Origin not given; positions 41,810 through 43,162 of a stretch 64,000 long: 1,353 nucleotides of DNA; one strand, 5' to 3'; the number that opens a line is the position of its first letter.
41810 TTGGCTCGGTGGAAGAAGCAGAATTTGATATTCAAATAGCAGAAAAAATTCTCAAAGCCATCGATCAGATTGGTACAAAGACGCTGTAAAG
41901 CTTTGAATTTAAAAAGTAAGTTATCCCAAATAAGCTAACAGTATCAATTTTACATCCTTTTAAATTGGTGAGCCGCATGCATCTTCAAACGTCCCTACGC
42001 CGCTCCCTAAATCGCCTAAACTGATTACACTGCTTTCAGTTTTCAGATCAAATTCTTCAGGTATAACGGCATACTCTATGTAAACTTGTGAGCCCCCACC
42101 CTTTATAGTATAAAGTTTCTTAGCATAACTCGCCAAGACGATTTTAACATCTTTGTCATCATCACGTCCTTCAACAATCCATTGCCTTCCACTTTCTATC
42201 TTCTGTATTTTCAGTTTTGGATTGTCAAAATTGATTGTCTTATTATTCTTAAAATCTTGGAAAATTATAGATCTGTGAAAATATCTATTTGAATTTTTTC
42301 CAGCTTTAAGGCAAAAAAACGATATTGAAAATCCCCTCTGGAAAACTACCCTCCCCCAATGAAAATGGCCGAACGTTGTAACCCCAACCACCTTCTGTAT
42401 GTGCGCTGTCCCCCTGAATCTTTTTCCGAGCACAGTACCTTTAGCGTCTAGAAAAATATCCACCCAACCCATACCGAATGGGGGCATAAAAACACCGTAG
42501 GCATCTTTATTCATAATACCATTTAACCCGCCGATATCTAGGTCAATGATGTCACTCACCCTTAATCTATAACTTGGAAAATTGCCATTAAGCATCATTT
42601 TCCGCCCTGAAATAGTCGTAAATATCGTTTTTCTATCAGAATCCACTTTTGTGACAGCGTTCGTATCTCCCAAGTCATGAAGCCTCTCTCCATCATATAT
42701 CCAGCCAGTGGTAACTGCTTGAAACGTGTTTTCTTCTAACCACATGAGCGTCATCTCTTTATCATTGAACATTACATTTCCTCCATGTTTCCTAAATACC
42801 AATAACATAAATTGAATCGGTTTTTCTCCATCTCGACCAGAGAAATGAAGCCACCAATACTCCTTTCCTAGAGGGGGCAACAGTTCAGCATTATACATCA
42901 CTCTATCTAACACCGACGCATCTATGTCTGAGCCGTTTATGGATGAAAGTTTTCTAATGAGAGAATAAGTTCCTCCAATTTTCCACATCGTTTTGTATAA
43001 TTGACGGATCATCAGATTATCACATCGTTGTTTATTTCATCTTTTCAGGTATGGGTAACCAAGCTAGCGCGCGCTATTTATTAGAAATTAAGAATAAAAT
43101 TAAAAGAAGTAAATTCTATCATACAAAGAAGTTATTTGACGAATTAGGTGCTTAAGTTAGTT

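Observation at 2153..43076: Recurrent GC-rich palindromic dodecamer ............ in AT-rich intergenic DNA, typically ~50-65 nt upstream of start codons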

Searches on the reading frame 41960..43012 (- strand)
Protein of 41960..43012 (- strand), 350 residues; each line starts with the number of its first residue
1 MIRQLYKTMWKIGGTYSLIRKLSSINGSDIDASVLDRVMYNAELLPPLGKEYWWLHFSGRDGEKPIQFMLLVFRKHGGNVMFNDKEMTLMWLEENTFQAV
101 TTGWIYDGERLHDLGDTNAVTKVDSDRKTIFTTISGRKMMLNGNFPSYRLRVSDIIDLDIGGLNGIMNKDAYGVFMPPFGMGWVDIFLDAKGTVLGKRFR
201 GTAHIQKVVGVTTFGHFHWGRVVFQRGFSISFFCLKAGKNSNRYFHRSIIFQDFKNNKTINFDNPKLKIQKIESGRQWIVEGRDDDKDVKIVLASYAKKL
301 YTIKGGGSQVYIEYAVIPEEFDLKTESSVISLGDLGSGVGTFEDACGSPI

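Call 11: search_protein_families(library=pfam, proteins=[window:41960-43012:-])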
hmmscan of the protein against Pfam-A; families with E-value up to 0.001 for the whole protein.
window:41960-43012:- (350 aa): 0 families

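Call 25: find_homologous_proteins(query=window:41960-43012:-)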
Query window:41960-43012:- (350 aa): 236 proteins with E <= 0.001 among 1469 candidates; the best 120 are listed.
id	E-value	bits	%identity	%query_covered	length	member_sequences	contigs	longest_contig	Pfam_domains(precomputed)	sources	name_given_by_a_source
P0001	4.0e-230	781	96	100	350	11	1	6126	-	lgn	-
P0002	2.3e-181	621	78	100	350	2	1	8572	-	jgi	-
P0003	9.3e-180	615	77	100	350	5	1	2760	-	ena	-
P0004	5.9e-179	613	77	96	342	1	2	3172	-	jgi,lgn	jgi:hypothetical protein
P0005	1.3e-178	612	75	100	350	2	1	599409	-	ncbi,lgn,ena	-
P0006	4.2e-175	600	74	100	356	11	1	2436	-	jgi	-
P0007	1.1e-174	599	75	100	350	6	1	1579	-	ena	-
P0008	1.7e-174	598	75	99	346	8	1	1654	-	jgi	jgi:hypothetical protein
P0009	2.3e-173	594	74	100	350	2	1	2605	-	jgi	jgi:hypothetical protein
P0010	5.2e-167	574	71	100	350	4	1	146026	-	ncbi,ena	-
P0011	7.4e-167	573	72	100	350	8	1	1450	-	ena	-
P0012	1.4e-154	533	66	98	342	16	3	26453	-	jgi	jgi:hypothetical protein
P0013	9.2e-152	523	65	100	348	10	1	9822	-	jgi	jgi:hypothetical protein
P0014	4.3e-149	515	64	100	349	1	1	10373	-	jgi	jgi:hypothetical protein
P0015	7.4e-148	510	65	100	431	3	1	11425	-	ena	-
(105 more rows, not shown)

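Call 26: find_encoding_contigs(protein=P0005, flank=10000, max_places=4)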
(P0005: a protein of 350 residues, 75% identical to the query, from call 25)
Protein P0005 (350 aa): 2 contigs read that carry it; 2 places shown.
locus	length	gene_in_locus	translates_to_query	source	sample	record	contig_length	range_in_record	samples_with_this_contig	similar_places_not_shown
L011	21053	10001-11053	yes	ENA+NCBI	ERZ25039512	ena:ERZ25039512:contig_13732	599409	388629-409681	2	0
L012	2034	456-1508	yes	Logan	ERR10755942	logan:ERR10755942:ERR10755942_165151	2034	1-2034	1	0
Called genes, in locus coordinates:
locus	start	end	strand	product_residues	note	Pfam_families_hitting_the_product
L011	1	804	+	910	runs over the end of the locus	PF00690:Cation_ATPase_N, PF00122:E1-E2_ATPase, PF00702:Hydrolase, PF13246:Cation_ATPase, PF08282:Hydrolase_3 (faint), PF00689:Cation_ATPase_C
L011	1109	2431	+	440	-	PF00909:Ammonium_transp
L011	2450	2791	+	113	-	PF00543:P-II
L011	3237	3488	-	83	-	-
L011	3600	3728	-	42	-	-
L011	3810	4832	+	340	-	PF00248:Aldo_ket_red, PF13187:Fer4_9 (faint), PF13534:Fer4_17 (weak)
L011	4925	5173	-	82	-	-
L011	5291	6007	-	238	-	PF04140:ICMT, PF04191:PEMT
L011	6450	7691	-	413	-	PF04851:ResIII, PF00270:DEAD, PF00271:Helicase_C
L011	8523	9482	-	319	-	-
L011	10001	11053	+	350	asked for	-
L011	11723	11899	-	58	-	-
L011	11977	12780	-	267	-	-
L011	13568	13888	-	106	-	-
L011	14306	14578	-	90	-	PF19027:DUF5752 (weak)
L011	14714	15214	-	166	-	PF01980:TrmO_N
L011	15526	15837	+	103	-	PF00355:Rieske, PF13806:Rieske_2, PF22543:Rieske_4 (weak)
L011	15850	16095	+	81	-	PF00462:Glutaredoxin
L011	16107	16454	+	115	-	PF02943:FeThRed_B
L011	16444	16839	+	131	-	PF00355:Rieske, PF13806:Rieske_2, PF22543:Rieske_4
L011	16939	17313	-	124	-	PF00072:Response_reg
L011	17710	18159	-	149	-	PF00582:Usp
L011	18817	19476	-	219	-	PF18998:Flg_new_2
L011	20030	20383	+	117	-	PF07883:Cupin_2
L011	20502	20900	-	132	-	-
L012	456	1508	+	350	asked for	-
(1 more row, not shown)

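Call 27: find_encoding_contigs(protein=P0001, flank=10000, max_places=4)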
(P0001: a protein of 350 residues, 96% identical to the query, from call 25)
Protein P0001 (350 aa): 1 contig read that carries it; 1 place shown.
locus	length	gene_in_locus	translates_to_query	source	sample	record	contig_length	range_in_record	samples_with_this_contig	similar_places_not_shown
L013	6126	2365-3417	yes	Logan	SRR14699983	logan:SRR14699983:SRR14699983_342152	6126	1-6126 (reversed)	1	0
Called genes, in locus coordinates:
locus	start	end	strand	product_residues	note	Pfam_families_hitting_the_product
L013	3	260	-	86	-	?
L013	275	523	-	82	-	PF00462:Glutaredoxin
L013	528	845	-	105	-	PF00355:Rieske, PF13806:Rieske_2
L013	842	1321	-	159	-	-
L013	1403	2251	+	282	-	PF00994:MoCF_biosynth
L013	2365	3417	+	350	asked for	-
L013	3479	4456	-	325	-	-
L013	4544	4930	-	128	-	PF01325:Fe_dep_repress, PF02742:Fe_dep_repr_C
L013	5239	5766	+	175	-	PF04191:PEMT, PF04140:ICMT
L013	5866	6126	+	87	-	?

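Call 30: find_encoding_contigs(protein=P0010, flank=10000, max_places=3)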
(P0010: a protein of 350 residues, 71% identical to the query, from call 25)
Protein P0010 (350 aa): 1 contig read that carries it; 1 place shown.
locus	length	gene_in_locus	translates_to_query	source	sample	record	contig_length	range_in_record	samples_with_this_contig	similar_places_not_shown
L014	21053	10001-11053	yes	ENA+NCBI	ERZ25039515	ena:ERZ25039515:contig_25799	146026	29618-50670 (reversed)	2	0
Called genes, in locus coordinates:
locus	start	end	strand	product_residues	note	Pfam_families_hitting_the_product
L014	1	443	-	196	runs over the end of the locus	-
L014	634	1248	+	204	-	PF01336:tRNA_anti-codon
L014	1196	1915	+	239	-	PF00152:tRNA-synt_2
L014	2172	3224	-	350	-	PF03447:NAD_binding_3 (weak), PF00742:Homoserine_dh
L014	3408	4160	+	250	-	-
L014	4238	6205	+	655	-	PF23381:Beta-prop_IFT122_1st, PF24796:WDR55, PF24807:WD40_CDC20-Fz, PF24814:WD40_Prp19, PF25173:Beta-prop_WDR3_1st, PF25174:Beta-prop_THOC3, PF24817:WD40_WDHD1_1st, PF25175:Beta-prop_WDR5, +27 more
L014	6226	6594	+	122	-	-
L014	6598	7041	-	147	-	PF03479:PCC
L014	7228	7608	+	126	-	PF02311:AraC_binding, PF07883:Cupin_2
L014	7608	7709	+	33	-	-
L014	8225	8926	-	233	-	PF00174:Oxidored_molyb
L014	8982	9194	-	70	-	-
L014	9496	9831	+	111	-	-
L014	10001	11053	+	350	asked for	-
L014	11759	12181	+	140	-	PF21473:OB_Ssb-like, PF01336:tRNA_anti-codon (weak)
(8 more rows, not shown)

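Call 31: find_encoding_contigs(protein=P0002, flank=10000, max_places=3)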
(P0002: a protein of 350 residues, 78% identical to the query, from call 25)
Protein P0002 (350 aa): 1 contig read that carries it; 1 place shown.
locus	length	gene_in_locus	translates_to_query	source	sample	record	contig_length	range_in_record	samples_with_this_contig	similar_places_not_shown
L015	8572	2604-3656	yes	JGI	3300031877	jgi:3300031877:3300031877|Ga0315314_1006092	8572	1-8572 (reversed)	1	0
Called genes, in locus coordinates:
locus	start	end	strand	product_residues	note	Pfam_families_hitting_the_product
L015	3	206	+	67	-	?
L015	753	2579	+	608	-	PF02310:B12-binding, PF04055:Radical_SAM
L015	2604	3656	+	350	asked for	-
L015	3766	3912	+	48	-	-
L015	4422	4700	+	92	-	PF18863:AbiJ_NTD4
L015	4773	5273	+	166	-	PF18863:AbiJ_NTD4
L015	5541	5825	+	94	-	-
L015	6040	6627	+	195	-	PF00352:TBP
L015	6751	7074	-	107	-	-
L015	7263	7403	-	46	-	-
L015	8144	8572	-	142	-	?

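Call 84: search_protein_families(library=pfam, proteins=[L017:4329-4715:-, L017:4870-5271:-, L016:4826-5032:-, L016:3431-3766:+, L016:1759-1998:-, L019:1189-1413:-], max_evalue=0.01)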
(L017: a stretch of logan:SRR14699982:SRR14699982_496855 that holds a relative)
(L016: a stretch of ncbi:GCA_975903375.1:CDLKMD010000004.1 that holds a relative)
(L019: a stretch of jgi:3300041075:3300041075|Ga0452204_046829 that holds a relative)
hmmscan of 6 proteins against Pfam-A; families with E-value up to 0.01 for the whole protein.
L017:4329-4715:- (128 aa): 0 families

L017:4870-5271:- (133 aa): 1 family
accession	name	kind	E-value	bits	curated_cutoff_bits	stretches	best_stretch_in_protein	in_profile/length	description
PF07274.17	DUF1440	-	0.002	18.6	34.7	1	54-117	60-124/135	Protein of unknown function (DUF1440)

L016:4826-5032:- (68 aa): 0 families

L016:3431-3766:+ (111 aa): 1 family
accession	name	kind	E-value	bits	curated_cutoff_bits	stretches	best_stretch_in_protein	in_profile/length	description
PF02635.20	DsrE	-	0.00095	19.8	22.7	1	6-91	3-97/116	DsrE/DsrF-like family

L016:1759-1998:- (79 aa): 0 families

L019:1189-1413:- (74 aa): 0 families
